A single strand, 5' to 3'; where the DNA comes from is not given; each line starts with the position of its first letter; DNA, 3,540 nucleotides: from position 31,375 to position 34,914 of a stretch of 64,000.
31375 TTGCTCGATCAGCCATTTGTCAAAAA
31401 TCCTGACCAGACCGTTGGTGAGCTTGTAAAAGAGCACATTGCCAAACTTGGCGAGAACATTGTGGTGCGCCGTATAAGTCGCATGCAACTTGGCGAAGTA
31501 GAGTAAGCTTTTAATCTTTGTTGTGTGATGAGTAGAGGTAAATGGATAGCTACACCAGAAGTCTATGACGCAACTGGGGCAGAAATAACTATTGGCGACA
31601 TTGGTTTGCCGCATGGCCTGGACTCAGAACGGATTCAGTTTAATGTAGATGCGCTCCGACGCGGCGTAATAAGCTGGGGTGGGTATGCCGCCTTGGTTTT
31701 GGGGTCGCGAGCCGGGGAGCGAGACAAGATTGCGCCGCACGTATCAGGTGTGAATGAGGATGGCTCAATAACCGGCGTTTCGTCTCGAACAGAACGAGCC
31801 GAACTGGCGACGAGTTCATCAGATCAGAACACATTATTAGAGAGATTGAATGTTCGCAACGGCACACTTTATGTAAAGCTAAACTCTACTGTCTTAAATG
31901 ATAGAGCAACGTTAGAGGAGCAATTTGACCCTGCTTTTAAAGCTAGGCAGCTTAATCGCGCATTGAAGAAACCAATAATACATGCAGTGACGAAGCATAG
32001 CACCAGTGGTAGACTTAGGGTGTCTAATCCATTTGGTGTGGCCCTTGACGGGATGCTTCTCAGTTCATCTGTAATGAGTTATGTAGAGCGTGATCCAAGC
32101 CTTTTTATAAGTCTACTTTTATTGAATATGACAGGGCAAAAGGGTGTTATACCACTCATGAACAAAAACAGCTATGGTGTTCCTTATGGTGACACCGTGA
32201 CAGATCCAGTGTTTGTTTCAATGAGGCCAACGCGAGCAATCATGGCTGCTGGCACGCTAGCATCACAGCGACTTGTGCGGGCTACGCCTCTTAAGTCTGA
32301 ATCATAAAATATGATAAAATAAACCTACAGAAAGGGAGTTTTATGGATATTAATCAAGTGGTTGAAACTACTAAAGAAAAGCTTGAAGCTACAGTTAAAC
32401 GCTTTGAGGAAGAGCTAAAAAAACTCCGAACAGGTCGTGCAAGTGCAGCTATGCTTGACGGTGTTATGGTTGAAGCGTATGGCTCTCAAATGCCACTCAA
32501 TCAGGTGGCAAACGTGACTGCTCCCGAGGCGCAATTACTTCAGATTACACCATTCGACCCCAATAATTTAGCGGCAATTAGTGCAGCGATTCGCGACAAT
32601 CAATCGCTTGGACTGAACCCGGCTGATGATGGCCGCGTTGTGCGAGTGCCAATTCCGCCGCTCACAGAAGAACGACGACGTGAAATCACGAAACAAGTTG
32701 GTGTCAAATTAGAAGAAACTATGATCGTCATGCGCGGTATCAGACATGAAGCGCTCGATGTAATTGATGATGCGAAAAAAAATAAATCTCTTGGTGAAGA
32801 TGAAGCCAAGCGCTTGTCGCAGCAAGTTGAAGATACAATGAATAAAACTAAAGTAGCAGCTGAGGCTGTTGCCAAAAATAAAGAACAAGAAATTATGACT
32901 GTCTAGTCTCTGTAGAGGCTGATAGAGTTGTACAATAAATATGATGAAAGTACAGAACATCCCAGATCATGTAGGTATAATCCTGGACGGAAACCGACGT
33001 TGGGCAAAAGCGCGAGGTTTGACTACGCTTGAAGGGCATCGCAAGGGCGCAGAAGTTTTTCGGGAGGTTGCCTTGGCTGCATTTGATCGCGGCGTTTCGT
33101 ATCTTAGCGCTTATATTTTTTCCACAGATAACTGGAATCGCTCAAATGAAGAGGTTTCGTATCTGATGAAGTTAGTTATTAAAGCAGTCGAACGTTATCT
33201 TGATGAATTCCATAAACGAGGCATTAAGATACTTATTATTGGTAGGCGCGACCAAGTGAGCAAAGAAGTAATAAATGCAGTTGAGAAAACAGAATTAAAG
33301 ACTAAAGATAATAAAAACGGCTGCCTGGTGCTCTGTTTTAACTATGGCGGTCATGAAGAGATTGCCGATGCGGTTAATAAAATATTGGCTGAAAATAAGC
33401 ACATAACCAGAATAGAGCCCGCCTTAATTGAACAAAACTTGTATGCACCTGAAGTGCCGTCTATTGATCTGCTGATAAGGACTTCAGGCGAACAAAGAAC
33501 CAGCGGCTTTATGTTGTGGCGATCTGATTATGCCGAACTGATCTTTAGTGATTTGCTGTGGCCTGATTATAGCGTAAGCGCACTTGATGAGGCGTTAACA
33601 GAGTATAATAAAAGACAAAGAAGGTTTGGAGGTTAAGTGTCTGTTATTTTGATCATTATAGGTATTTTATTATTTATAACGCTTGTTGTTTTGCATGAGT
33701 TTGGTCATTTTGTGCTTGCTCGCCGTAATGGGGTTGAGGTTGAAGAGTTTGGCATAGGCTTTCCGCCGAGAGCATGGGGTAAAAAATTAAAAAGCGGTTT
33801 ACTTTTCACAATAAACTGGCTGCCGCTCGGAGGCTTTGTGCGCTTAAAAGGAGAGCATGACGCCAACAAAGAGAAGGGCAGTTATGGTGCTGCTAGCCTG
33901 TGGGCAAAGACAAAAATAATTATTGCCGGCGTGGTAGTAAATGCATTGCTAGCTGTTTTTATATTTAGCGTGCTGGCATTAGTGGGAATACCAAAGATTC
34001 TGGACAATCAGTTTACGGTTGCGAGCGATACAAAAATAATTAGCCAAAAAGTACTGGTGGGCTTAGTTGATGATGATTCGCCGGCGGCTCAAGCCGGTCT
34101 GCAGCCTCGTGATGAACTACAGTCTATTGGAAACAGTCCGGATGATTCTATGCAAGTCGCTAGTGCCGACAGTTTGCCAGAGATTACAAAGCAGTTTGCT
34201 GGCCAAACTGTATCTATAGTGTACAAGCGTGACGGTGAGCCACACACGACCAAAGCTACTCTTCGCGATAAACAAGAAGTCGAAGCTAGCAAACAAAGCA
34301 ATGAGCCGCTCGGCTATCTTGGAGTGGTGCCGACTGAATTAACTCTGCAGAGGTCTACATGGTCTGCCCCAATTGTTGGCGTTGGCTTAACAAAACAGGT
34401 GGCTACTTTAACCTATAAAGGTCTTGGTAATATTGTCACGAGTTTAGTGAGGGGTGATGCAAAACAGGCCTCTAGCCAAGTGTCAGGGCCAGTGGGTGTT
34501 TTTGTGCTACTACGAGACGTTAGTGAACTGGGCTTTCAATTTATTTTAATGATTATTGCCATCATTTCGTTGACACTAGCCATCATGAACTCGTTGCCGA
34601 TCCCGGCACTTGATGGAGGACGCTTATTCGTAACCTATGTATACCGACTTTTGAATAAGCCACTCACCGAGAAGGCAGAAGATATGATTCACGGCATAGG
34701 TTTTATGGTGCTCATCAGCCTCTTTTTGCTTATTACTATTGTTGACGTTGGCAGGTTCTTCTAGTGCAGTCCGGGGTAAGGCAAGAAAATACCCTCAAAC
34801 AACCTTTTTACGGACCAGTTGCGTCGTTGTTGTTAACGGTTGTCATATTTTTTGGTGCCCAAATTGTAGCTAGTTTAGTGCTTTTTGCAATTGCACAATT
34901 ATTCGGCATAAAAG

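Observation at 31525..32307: Unknown 260-aa protein in the position normally held by pyrH within the rpsB-tsf-pyrH-frr-uppS-rseP cluster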

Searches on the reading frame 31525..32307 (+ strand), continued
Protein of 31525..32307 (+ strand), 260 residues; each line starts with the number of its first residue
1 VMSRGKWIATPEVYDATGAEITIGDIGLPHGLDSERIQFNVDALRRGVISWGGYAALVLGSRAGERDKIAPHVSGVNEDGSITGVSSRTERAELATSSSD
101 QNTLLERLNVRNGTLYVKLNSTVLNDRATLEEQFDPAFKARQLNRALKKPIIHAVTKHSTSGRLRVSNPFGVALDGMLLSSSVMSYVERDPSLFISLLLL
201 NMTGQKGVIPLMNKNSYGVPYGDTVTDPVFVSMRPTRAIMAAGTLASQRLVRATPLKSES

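Call 57: find_encoding_contigs(protein=P0025, flank=8000, max_places=3)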
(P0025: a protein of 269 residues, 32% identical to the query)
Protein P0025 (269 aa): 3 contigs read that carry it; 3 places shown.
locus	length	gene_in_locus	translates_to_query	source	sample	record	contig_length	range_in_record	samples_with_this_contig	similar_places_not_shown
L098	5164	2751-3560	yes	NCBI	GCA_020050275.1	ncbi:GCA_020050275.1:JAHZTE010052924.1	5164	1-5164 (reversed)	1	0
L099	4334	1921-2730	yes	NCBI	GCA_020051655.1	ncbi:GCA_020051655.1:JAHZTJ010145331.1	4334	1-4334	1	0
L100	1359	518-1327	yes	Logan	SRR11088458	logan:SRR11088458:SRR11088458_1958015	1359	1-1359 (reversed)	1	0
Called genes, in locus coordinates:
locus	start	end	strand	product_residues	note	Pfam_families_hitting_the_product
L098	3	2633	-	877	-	?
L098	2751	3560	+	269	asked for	-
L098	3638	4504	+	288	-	PF01745:IPT (weak), PF01715:IPPT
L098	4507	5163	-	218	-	?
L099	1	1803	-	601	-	?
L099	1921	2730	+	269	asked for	-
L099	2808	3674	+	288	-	PF01745:IPT (weak), PF01715:IPPT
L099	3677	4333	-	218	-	?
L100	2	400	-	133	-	?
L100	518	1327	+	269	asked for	-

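Call 60: search_protein_families(library=phrogs, alignment_id=A2, max_evalue=0.1)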
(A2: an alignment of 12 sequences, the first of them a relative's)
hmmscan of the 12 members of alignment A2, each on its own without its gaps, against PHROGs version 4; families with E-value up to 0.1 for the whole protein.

A. member 1, P0001 (259 aa): 0 families

B. families by the number of members that match (of 12 scanned): 1 family
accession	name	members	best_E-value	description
phrog_30895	-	1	0.0024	-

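Call 61: search_protein_families(library=padloc, alignment_id=A2, max_evalue=0.1)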
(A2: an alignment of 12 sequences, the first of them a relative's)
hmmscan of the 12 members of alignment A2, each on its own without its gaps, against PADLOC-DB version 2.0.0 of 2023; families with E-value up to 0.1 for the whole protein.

A. member 1, P0001 (259 aa): 0 families

B. families by the number of members that match (of 12 scanned): 0 families

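Call 77: find_encoding_contigs(protein=P0026, flank=6000, max_places=4)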
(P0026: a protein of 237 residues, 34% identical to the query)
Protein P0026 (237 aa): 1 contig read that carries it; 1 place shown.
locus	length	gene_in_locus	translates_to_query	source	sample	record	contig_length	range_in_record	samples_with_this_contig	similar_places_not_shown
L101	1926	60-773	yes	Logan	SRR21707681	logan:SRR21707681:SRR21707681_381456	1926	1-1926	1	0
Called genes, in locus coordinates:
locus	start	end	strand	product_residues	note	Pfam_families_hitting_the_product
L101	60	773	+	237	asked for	-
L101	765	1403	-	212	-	PF01195:Pept_tRNA_hydro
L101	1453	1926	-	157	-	?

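Call 86: predict_structure(alignment_id=A4)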
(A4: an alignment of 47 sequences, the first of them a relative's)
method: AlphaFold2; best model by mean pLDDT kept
length: 269 residues; sequences in the alignment: 47
mean_pLDDT: 91.4   pTM: 0.85
mean pLDDT of the five models: 91.4, 89.8, 89.7, 89.4, 89.2
residues with pLDDT >= 90: 189; 70-90: 70; 50-70: 8; < 50: 2
segments of 3 or more residues with pLDDT < 50: none
pLDDT, mean of each block of 10 residues (from residue 1): 63 96 97 97 98 97 96 87 80 86 93 88 97 96 97 98 96 92 92 92 90 86 82 85 91 97 97
secondary structure, 60 per line:
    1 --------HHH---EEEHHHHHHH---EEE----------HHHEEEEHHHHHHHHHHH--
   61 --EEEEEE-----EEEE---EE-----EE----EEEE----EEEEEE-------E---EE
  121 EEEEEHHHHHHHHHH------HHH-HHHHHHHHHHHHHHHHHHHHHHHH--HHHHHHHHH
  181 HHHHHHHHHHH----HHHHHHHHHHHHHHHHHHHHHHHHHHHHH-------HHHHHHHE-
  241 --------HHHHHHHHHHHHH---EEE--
elements in order: E15-17 H18-24 E28-30 E44-47 H48-58 E63-68 E74-77 E94-97 E102-107 E119-125 H126-135 H146-169 H172-191 H196-224 H232-238 H249-261 E265-267

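Call 89: fold_search(model_id=the predicted structure, library=pdb)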
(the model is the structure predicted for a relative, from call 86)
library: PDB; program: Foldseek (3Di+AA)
matches with E <= 10: 91; with E <= 0.001: 0
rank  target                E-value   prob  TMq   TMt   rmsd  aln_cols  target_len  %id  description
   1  3dad_A                4.8e-01  0.05  0.12  0.10  23.6       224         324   11  Crystal structure of the N-terminal regulatory domains of the formin FHOD1 (released 2008-09-16)
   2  5efz_C                5.4e-01  0.06  0.14  0.13  17.9       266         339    8  Monoclinic structure of the acetyl esterase MekB (released 2015-12-16)
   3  6lhm_E                7.7e-01  0.07  0.15  0.16  17.9       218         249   10  Structure of human PYCR2 (released 2020-10-28)
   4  3jch_D                8.2e-01  0.04  0.14  0.12  19.4       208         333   12  Cryo-EM structure of the magnesium channel CorA in the magnesium-free, asymmetric open state II (released 2016-02-17)
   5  9p0q_D                1.1e+00  0.06  0.18  0.17  17.5       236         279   11  Structure of PYCR1 complexed with the allosteric inhibitor 1-benzyl-1H-1,3-benzodiazole-2-sulfonic acid (released 2026-02-04)
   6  6xf1_D                1.5e+00  0.03  0.12  0.10  22.6       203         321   11  Nesprin-2G(aa1425-1649)-FHOD1(aa1-339) complex, H. sapiens (released 2021-02-03)
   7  7xe3_A                1.5e+00  0.01  0.10  0.05  21.9       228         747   11  Crystal structure of LSD2 in complex with cis-4-Br-2,5-F2-PCPA (S1024) (released 2022-09-14)
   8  9p0u_D                1.9e+00  0.04  0.18  0.18  18.8       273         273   10  Structure of PYCR1 complexed with the allosteric inhibitor 7-benzamido-4-hydroxynaphthalene-2-sulfonic acid (released 2026-02-04)
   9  9p0s_D                2.1e+00  0.03  0.17  0.16  19.1       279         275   10  Structure of PYCR1 complexed with the allosteric inhibitor 4-hydroxy-7-(phenylamino)naphthalene-2-sulfonic acid (released 2026-02-04)
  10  7yft_B                2.4e+00  0.04  0.13  0.09  13.9       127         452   10  Crystal structure of the P450 BM3 heme domain mutant F87A/T268V/A82C/L181M in complex with N-imidazolyl-pentanoyl-L-ph (released 2023-05-24)
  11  9s8k_A                2.4e+00  0.04  0.16  0.07  19.1       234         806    8  Structure of glycogen phosphorylase - tetrameric form - in complex with HPr from Escherichia coli (released 2026-04-08)
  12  4pxh_E                2.4e+00  0.03  0.14  0.10  16.4       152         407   12  Structure of P450sky (CYP163B3), a cytochrome P450 from skyllamycin biosynthesis in complex with a peptidyl carrier pr (released 2014-07-23)
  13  1kbp_A                2.7e+00  0.03  0.08  0.05  17.5        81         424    9  KIDNEY BEAN PURPLE ACID PHOSPHATASE (released 1996-10-14)
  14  7l2z_D                2.7e+00  0.03  0.13  0.07  16.3       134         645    7  Bacterial cellulose synthase BcsB hexamer (released 2021-03-24)
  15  9ub9_A                2.7e+00  0.01  0.10  0.12  22.1       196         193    8  Wild-type Bacillus megaterium Penicillin G Acylase (released 2026-02-18)
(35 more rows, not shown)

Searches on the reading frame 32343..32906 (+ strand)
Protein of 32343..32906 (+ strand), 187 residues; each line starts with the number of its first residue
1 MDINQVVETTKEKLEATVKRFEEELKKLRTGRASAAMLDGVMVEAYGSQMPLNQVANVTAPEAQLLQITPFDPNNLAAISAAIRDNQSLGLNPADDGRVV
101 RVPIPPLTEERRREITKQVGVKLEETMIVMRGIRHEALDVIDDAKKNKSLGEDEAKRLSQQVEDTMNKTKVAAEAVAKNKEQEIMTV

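Call 3: search_protein_families(library=pfam, proteins=[window:32343-32906:+], max_evalue=1)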
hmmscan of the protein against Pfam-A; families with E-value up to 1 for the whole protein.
window:32343-32906:+ (187 aa): 5 families
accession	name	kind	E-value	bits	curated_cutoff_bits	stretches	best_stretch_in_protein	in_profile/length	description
PF01765.24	RRF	-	3.8e-53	180.1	29.7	1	21-185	1-164/164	Ribosome recycling factor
PF10913.13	DUF2706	-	0.063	13.6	25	1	63-94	15-48/59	Protein of unknown function (DUF2706)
PF13675.11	PilJ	-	0.15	12.6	26.6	0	8-34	41-67/114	Type IV pili methyl-accepting chemotaxis transducer N-term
PF17871.7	AAA_lid_9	-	0.63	10.4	22.8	1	135-183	47-95/104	AAA lid domain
PF10224.14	DUF2205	-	0.84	10.2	26.7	0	137-174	35-72/75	Short coiled-coil protein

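Call 14: find_related_loci(query=window:32343-32906:+, collection=genome_contigs, flank=6000)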
Query window:32343-32906:+ (187 aa) in genome_contigs; peptide patterns used: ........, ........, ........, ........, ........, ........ (x = any residue, [..] = any of these).
599 stretches matched a pattern (row limit reached: there are more); 479 encode a relative of the query (tblastn E <= 1e-3); the best 80 are kept; 80 distinct loci.
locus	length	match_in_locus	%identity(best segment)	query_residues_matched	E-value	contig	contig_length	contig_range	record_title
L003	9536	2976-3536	91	1-187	1e-111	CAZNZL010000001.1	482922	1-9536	MAG TPA_asm: uncultured Candidatus Saccharibacteria bacterium isolate SRP144015_co1_12 genome assembly, contig: NODE_4_l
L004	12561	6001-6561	78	1-187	7e-96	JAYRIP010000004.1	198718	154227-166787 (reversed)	MAG: Candidatus Saccharimonadales bacterium isolate SZ_szas25bin.56 k141_552640, whole genome shotgun sequence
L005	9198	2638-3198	76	1-187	3e-92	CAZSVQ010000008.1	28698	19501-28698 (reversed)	MAG TPA_asm: uncultured Candidatus Saccharibacteria bacterium isolate SRP286056_co1_90 genome assembly, contig: NODE_184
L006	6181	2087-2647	73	1-187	5e-91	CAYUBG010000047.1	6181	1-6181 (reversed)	MAG TPA_asm: uncultured Candidatus Saccharibacteria bacterium isolate SRP170004_co1_3 genome assembly, contig: NODE_2064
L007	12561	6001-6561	73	1-187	2e-91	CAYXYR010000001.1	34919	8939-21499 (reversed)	MAG TPA_asm: uncultured Candidatus Saccharibacteria bacterium isolate SRP135725_co3_632 genome assembly, contig: NODE_85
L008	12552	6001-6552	76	4-187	2e-91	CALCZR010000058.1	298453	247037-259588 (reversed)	MAG TPA_asm: uncultured Candidatus Saccharibacteria bacterium isolate SRR6231146_bin.58_CONCOCT_v1.1_MAG genome assembly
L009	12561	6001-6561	73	1-187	2e-90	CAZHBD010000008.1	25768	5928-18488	MAG TPA_asm: uncultured Candidatus Saccharibacteria bacterium isolate SRP173033_co2_238 genome assembly, contig: NODE_65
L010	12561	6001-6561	73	1-187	4e-90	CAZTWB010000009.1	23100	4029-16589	MAG TPA_asm: uncultured Candidatus Saccharibacteria bacterium isolate SRP257259_co1_179 genome assembly, contig: NODE_25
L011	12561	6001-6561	74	1-187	3e-90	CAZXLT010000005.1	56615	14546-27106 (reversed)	MAG TPA_asm: uncultured Candidatus Saccharibacteria bacterium isolate SRP342105_co1_432 genome assembly, contig: NODE_69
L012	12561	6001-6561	72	1-187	4e-90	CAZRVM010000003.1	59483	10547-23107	MAG TPA_asm: uncultured Candidatus Saccharibacteria bacterium isolate SRP135725_co1_554 genome assembly, contig: NODE_38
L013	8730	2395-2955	71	1-187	3e-89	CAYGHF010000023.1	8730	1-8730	MAG TPA_asm: uncultured Candidatus Saccharimonas sp. isolate ERP113451_co3_278 genome assembly, contig: NODE_6977_length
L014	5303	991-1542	73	4-187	2e-88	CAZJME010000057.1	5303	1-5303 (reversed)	MAG TPA_asm: uncultured Candidatus Saccharibacteria bacterium isolate SRP135725_co1_616 genome assembly, contig: NODE_24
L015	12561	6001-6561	71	1-187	9e-88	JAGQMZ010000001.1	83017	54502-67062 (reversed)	MAG: Candidatus Saccharibacteria bacterium isolate HKST-UBA55 NODE_1_length_83017_cov_5.069085, whole genome shotgun seq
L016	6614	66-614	73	5-187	4e-87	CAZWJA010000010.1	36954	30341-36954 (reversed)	MAG TPA_asm: uncultured Candidatus Saccharibacteria bacterium isolate SRP192515_co2_169 genome assembly, contig: NODE_79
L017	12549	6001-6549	73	5-187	7e-87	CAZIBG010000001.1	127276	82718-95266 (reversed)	MAG TPA_asm: uncultured Candidatus Saccharibacteria bacterium isolate SRP286056_co2_68 genome assembly, contig: NODE_112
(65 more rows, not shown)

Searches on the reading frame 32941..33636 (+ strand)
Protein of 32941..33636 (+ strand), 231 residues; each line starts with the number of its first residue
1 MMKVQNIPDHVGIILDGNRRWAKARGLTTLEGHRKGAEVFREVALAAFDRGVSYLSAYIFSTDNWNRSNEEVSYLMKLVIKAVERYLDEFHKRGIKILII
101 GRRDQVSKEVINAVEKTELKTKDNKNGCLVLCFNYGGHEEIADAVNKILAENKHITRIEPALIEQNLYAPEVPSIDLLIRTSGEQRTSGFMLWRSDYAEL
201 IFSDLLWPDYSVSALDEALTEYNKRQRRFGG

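Call 3: search_protein_families(library=pfam, proteins=[window:32941-33636:+], max_evalue=1)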
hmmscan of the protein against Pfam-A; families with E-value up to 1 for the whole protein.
window:32941-33636:+ (231 aa): 3 families
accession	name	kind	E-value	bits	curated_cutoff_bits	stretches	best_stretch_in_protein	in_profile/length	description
PF01255.24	Prenyltransf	-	7.4e-76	255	27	1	14-230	1-219/219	Putative undecaprenyl diphosphate synthase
PF02603.21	Hpr_kinase_N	-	0.0036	17.7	24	1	68-118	54-104/125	HPr Serine kinase N terminus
PF04404.17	ERF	-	0.065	13.6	25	1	114-168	15-62/153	ERF superfamily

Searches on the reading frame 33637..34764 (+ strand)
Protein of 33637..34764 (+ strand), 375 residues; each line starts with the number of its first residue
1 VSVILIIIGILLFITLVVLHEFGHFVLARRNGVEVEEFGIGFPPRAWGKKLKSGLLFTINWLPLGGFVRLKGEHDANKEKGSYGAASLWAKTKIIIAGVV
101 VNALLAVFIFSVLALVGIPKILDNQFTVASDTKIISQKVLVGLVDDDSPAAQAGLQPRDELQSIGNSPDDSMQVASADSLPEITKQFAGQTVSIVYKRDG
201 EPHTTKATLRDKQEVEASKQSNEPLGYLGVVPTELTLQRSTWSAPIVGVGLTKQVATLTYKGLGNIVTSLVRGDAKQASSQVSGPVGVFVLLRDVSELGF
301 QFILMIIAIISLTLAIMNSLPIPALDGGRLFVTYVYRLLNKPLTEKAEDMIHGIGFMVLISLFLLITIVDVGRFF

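Call 3: search_protein_families(library=pfam, proteins=[window:33637-34764:+], max_evalue=1)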
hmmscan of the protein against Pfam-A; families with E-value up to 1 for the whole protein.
window:33637-34764:+ (375 aa): 4 families
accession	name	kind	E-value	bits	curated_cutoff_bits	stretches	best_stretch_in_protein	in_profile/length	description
PF02163.28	Peptidase_M50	-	4.5e-49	167.2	27.2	1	9-361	2-220/221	Peptidase family M50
PF13180.12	PDZ_2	-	4.4e-07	30.5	27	1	131-208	12-79/80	PDZ domain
PF17820.7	PDZ_6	-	0.0002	21.5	27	1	141-166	2-27/54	PDZ domain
PF00595.29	PDZ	-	0.044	14.6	23.2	1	133-177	23-65/81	PDZ domain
